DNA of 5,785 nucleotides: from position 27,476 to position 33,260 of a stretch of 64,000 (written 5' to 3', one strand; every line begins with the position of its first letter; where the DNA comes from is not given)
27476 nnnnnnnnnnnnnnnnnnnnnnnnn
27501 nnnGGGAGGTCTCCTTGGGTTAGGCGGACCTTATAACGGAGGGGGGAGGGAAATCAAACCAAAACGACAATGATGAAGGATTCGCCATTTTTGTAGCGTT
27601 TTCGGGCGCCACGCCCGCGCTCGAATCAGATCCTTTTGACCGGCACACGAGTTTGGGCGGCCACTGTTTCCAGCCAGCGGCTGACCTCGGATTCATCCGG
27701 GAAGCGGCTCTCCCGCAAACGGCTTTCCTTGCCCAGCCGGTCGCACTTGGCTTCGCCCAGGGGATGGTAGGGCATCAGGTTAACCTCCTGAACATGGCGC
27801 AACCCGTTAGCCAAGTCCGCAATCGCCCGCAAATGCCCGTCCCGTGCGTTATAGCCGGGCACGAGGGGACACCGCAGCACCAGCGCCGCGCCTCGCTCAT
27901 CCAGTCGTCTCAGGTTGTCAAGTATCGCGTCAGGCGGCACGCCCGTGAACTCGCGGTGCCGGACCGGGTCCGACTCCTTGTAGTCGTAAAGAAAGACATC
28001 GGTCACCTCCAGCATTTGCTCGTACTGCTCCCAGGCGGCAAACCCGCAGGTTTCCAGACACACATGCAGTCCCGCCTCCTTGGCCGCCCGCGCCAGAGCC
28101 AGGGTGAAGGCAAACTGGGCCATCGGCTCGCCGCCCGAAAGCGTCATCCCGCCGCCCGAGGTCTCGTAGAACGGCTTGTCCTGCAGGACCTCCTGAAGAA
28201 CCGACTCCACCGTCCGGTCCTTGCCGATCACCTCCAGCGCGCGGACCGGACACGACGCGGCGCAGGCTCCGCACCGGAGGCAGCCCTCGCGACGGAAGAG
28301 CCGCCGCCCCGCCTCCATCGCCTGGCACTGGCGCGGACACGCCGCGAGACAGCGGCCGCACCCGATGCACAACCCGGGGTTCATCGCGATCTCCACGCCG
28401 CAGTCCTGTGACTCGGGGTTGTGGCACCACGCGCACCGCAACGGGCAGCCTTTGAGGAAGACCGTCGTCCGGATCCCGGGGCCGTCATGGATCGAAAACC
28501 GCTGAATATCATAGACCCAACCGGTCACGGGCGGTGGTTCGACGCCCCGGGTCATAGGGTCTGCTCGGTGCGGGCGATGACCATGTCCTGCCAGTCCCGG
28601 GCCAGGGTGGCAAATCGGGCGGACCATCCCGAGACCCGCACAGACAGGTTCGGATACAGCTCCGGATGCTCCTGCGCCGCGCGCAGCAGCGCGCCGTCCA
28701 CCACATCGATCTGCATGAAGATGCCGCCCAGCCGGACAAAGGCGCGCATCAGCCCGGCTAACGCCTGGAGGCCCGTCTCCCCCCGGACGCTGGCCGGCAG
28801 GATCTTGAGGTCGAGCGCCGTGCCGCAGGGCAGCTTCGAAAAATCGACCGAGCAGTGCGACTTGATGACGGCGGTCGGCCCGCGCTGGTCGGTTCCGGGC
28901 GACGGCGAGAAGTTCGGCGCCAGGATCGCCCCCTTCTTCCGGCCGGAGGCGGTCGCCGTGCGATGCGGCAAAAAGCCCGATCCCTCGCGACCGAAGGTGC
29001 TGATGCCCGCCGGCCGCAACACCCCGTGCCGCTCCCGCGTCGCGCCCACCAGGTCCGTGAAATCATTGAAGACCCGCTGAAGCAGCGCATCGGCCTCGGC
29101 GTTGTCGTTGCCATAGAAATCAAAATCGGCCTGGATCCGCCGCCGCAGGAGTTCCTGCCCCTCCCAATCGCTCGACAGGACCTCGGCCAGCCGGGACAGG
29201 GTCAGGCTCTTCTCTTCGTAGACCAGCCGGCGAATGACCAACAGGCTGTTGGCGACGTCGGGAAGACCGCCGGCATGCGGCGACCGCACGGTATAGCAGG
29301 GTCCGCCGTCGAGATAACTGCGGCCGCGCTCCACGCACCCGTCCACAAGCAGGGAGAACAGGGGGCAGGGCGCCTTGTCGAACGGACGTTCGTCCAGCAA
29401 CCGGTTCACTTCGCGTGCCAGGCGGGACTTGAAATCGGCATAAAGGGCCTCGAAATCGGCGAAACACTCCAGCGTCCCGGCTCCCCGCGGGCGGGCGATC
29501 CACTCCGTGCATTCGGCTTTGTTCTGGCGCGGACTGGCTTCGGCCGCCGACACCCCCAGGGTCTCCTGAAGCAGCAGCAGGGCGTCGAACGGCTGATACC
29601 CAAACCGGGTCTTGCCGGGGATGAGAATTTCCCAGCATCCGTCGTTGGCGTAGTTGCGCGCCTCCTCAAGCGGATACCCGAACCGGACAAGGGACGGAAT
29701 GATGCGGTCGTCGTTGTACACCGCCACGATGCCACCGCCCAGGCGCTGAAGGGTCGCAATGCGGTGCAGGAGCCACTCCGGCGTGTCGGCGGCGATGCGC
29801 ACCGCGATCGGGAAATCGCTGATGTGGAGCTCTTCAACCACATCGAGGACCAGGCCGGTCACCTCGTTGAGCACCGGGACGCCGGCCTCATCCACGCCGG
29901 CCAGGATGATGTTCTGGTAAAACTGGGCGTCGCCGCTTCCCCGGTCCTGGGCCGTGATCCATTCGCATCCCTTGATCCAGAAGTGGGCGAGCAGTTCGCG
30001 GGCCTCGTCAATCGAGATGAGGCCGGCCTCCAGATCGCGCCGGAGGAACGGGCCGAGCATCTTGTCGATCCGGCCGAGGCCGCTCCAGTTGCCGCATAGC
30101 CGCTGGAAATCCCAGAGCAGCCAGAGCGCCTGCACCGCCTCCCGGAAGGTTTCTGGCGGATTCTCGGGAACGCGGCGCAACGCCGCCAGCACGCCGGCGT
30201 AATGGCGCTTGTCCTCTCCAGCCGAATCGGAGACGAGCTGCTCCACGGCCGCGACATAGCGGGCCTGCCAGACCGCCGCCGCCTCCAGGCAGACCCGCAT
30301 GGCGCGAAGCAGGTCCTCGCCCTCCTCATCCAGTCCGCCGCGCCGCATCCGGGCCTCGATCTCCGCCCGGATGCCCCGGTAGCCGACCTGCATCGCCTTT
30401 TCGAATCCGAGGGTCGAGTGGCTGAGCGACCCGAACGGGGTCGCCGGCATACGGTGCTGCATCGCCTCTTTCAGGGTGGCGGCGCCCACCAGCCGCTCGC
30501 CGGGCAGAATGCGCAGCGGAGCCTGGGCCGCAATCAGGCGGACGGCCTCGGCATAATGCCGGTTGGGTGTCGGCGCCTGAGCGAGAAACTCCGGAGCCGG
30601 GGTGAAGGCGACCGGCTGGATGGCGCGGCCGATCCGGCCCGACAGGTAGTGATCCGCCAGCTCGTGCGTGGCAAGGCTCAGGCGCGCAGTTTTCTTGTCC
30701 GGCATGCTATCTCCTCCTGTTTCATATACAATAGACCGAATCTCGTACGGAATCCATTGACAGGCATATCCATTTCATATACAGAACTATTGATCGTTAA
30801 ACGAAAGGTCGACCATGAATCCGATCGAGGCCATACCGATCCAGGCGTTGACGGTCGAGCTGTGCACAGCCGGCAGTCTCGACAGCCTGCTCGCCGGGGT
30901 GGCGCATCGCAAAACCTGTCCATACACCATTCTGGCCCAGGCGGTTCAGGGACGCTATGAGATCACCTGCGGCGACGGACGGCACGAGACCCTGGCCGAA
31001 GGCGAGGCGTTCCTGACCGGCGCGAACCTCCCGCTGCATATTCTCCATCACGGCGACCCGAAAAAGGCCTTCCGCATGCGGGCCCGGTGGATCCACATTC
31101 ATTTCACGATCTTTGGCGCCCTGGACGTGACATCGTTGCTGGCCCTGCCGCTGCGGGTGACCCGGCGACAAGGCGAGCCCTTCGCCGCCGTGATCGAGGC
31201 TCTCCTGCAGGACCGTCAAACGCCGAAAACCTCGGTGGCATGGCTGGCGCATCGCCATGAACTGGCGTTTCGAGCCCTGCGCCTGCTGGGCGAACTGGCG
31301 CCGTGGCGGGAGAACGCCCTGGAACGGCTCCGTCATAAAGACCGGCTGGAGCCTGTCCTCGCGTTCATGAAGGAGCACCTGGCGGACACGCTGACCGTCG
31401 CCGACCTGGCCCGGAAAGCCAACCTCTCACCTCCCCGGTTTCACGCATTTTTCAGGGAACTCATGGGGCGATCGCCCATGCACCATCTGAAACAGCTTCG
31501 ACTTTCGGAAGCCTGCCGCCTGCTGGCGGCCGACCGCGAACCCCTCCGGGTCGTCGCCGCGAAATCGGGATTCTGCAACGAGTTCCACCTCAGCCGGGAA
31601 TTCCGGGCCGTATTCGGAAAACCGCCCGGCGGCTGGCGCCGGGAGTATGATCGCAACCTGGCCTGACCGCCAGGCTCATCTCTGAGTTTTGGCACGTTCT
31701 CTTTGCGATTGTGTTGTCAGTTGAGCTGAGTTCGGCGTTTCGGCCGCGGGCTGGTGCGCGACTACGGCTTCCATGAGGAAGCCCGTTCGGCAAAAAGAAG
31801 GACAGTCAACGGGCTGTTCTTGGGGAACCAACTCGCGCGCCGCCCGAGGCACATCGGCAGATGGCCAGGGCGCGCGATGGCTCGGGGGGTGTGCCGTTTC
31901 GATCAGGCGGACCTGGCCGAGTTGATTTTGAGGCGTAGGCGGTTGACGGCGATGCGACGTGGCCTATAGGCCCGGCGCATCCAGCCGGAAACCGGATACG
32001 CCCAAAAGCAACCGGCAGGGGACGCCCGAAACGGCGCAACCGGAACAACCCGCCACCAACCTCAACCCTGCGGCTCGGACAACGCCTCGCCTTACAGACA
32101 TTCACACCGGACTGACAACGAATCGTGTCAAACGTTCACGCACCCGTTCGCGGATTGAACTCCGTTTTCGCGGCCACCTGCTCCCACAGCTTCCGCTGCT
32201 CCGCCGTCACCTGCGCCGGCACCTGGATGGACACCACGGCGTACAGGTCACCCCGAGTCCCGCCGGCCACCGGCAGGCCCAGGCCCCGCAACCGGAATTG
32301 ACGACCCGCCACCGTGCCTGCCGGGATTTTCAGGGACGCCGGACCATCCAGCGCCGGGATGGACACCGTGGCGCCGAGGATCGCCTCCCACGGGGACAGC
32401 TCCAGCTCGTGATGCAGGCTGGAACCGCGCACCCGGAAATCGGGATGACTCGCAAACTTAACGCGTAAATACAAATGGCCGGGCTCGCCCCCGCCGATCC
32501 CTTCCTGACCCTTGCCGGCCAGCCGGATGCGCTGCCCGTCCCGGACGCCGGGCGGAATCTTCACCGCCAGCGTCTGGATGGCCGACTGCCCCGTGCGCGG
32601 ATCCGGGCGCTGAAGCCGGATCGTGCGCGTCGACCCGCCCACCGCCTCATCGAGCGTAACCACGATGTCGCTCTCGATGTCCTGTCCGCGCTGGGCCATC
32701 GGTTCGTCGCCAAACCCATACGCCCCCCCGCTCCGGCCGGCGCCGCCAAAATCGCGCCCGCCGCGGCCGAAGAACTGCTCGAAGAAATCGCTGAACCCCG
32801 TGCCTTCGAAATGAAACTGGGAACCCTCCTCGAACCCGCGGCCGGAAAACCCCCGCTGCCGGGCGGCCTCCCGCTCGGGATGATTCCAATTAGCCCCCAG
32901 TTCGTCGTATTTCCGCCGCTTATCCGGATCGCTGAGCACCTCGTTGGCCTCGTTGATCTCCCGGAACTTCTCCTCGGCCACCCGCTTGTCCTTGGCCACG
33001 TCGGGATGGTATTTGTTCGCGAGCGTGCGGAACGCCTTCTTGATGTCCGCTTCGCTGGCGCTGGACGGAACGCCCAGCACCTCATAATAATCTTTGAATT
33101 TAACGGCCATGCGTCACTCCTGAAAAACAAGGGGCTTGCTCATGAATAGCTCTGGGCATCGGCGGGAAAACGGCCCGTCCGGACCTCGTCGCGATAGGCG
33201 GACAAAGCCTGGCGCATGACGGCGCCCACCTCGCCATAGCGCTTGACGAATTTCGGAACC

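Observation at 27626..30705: Orphan, short glycyl-radical enzyme with activase; eliminase-type active-site loop, no pathway context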

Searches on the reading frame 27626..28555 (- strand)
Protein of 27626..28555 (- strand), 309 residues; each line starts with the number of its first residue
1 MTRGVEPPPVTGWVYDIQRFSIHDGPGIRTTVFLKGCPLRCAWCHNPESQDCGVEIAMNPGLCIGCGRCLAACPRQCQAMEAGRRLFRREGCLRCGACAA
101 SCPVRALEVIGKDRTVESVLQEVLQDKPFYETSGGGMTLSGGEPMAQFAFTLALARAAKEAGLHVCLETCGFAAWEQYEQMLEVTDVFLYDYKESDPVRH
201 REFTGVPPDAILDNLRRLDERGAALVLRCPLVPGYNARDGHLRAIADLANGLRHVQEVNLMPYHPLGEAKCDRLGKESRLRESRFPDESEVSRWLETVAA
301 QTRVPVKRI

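Call 6: search_protein_families(library=pfam, proteins=[window:27626-28555:-])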
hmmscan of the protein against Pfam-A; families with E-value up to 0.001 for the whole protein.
window:27626-28555:- (309 aa): 11 families
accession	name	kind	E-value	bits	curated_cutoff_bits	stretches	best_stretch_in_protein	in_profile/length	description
PF04055.27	Radical_SAM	-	4e-14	53.6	29.5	1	102-239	18-158/166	Radical SAM superfamily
PF13353.11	Fer4_12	-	1.9e-12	48.1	22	1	24-188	2-112/137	4Fe-4S single cluster domain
PF00037.32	Fer4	-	2.4e-08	33.9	21.1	2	59-76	4-21/24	4Fe-4S binding domain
PF13237.11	Fer4_10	-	1.2e-07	32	25.5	1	58-103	4-53/53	4Fe-4S dicluster domain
PF12837.12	Fer4_6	-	1.4e-07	31.5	25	1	56-76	2-22/24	4Fe-4S binding domain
PF12838.12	Fer4_7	-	3.1e-07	31.2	27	1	63-106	2-52/52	4Fe-4S dicluster domain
PF12797.12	Fer4_2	-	3.2e-07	30.3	24.5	1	57-74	4-21/22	4Fe-4S binding domain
PF14697.11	Fer4_21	-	4.1e-07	30.5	35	1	62-106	7-56/59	4Fe-4S dicluster domain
PF13187.11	Fer4_9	-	6.6e-07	29.7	27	1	63-106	2-51/52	4Fe-4S dicluster domain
PF13484.11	Fer4_16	-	1.8e-06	29.1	30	0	92-109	2-19/66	4Fe-4S double cluster binding domain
PF12800.12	Fer4_4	-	0.0006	20.4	24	0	90-104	2-16/17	4Fe-4S binding domain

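Call 7: search_protein_families(library=ncbifam, proteins=[window:27626-28555:-], max_evalue=0.001)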
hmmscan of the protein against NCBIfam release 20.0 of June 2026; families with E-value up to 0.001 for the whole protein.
window:27626-28555:- (309 aa): 36 families (the best 25 are shown)
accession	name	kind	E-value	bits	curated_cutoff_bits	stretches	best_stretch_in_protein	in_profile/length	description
TIGR02494.1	PFLE_PFLC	subfamily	1e-101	340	174.35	1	14-299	1-290/293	glycyl-radical enzyme activating protein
NF043069.1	T4HPD_activ_SAM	equivalog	6.5e-94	314.7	425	1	13-296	3-286/299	trans-4-hydroxy-L-proline dehydratase activase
NF048010.1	SfplDhtActHpsHDes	equivalog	1.8e-91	306.1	430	1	11-292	5-292/298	(2S)-3-sulfopropanediol dehydratase activating enzyme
TIGR04395.1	cutC_activ_rSAM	equivalog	5e-81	272.3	360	1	13-305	6-303/309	choline TMA-lyase-activating enzyme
TIGR04003.1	rSAM_BssD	equivalog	1.3e-75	254.5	496.45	1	14-280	3-276/314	[benzylsuccinate synthase]-activating enzyme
NF033719.1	ind_deCO2_activ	equivalog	2.1e-72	244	425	1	13-293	2-288/302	indoleacetate decarboxylase activase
NF048008.1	SfplDhtActHpfHKleb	equivalog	1.1e-70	238.4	500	1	14-285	2-280/308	(2S)-3-sulfopropanediol dehydratase activating enzyme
NF033717.2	HPDL_rSAM_activ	equivalog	2.6e-67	227.3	420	1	11-291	3-289/311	4-hydroxyphenylacetate decarboxylase activase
NF007483.0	PRK10076.1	equivalog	3.2e-61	207.1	326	2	86-296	67-279/292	[formate-C-acetyltransferase]-activating enzyme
TIGR02493.1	PFLA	equivalog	9e-58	195.4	231.75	2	91-295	24-229/235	pyruvate formate-lyase-activating protein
TIGR04041.1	activase_YjjW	hypoth_equivalog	8.1e-46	156.6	250.2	1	13-268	3-243/276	YjjW family glycine radical enzyme activase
NF008356.0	PRK11145.1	equivalog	1e-44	152.7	375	2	91-294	29-233/246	pyruvate formate lyase 1-activating protein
TIGR02495.1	NrdG2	equivalog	1.5e-15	57.1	131.15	2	15-50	3-39/193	anaerobic ribonucleoside-triphosphate reductase activating protein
NF040864.1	HgcB_ferredoxin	equivalog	4.1e-12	45.8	99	1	56-127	9-81/93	mercury methylation ferredoxin HgcB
TIGR02491.1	NrdG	equivalog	1.2e-10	41.5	126.1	1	15-52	3-40/154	anaerobic ribonucleoside-triphosphate reductase activating protein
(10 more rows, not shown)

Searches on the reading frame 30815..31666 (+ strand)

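Call 9: search_protein_families(library=pfam, proteins=[window:30815-31666:+], max_evalue=0.00001)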
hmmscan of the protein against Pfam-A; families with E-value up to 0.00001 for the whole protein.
window:30815-31666:+ (283 aa): 2 families
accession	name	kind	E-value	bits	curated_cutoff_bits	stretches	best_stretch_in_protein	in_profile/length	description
PF12833.13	HTH_18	-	3.6e-19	69.3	33.6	1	198-276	1-79/80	Helix-turn-helix domain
PF00165.29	HTH_AraC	-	4e-12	46.4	26.6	0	185-223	1-39/42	Bacterial regulatory helix-turn-helix proteins, AraC family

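Call 40: search_protein_families(library=pfam, proteins=[window:30815-31666:+], max_evalue=1)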
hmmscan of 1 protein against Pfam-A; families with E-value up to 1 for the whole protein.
window:30815-31666:+ (283 aa): 5 families
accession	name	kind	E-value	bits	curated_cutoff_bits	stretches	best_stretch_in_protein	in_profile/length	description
PF12833.13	HTH_18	-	3.6e-19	69.3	33.6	1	198-276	1-79/80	Helix-turn-helix domain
PF00165.29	HTH_AraC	-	4e-12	46.4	26.6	2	185-223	1-39/42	Bacterial regulatory helix-turn-helix proteins, AraC family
PF11164.13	DUF2948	-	0.017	15.5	25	1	125-188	12-76/139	Protein of unknown function (DUF2948)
PF07883.17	Cupin_2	-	0.074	13.2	27.2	1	44-80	25-60/70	Cupin domain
PF13412.12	HTH_24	-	0.088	12.8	21.9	1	193-216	18-41/48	Winged helix-turn-helix DNA-binding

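Call 71: search_protein_families(library=ncbifam, proteins=[window:30815-31663:+], max_evalue=0.01)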
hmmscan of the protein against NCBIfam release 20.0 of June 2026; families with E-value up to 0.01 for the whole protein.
window:30815-31663:+ (283 aa): 24 families
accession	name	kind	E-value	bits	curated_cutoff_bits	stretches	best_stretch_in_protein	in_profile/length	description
NF006902.0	PRK09393.1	equivalog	6.2e-17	61.8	425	1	166-281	210-325/327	transcriptional regulator FtrA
NF007860.0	PRK10572.1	equivalog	4.9e-15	55.1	208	1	166-279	173-286/292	arabinose operon transcriptional regulator AraC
NF040475.1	chlor_reg_RclR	equivalog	1.4e-12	47.5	400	1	165-277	167-278/284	reactive chlorine-specific transcriptional regulator RclR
NF047455.1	TF_Staph_AryK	equivalog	5.9e-11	41.3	850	1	166-279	147-260/759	transcriptional regulator AryK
NF049932.1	TranspRegBtr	equivalog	3.8e-10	38.9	900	1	182-282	170-270/531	bacillibactin transport transcriptional regulator Btr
NF010028.0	PRK13503.1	equivalog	6.5e-10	38.9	288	1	144-278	143-273/278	HTH-type transcriptional activator RhaS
NF010026.0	PRK13501.1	equivalog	1.8e-09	37.2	363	1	126-280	129-280/290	HTH-type transcriptional activator RhaR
NF041686.2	ant_diox_reg_AndR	equivalog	2.5e-08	33.9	350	1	183-272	224-315/321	anthranilate 1,2-dioxygenase regulatory protein AndR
TIGR04094.1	adjacent_YSIRK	equivalog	5.9e-08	32.1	200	1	178-271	287-379/383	YSIRK-targeted surface antigen transcriptional regulator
NF052371.1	TransRegGbdRPseu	equivalog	1.5e-07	30.8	480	1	174-276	223-325/365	choline metabolism transcriptional regulator GbdR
NF007243.0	PRK09685.1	equivalog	2e-07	30.7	199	1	167-278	189-302/303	transcriptional regulator FeaR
NF047788.1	TransRegPocR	equivalog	6.8e-07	28.8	500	1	172-277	185-290/296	transcriptional regulator PocR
NF007584.0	PRK10219.1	equivalog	8e-07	29.4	174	1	174-276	3-105/107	superoxide response transcriptional regulator SoxS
NF012144.2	ramA_TF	equivalog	2.3e-06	28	180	1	179-277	8-106/108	RamA family antibiotic efflux transcriptional regulator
NF011964.0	PRK15435.1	equivalog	8.2e-05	21.8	345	0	228-276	85-133/354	bifunctional DNA-binding transcriptional regulator/O6-methylguanine-DNA methyltransferase Ada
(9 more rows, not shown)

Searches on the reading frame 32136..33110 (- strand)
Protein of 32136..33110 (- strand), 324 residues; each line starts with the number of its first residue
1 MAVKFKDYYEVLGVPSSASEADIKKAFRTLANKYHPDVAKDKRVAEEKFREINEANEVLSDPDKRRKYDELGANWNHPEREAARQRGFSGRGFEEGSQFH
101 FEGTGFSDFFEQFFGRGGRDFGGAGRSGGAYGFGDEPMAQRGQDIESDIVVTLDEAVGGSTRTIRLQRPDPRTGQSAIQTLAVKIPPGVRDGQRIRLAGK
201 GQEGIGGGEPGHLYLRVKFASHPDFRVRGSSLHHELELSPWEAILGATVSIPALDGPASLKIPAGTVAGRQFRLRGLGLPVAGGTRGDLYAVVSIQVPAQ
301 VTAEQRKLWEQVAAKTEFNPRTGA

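Call 9: search_protein_families(library=pfam, proteins=[window:32136-33110:-], max_evalue=0.00001)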
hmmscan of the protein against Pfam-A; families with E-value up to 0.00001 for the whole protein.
window:32136-33110:- (324 aa): 2 families
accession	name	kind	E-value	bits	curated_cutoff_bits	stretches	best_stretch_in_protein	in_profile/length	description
PF01556.23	DnaJ_C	-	1.6e-42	145.5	26.6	1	145-298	1-152/152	DnaJ C terminal domain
PF00226.36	DnaJ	-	3.5e-26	91.5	27.8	1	7-69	1-63/63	DnaJ domain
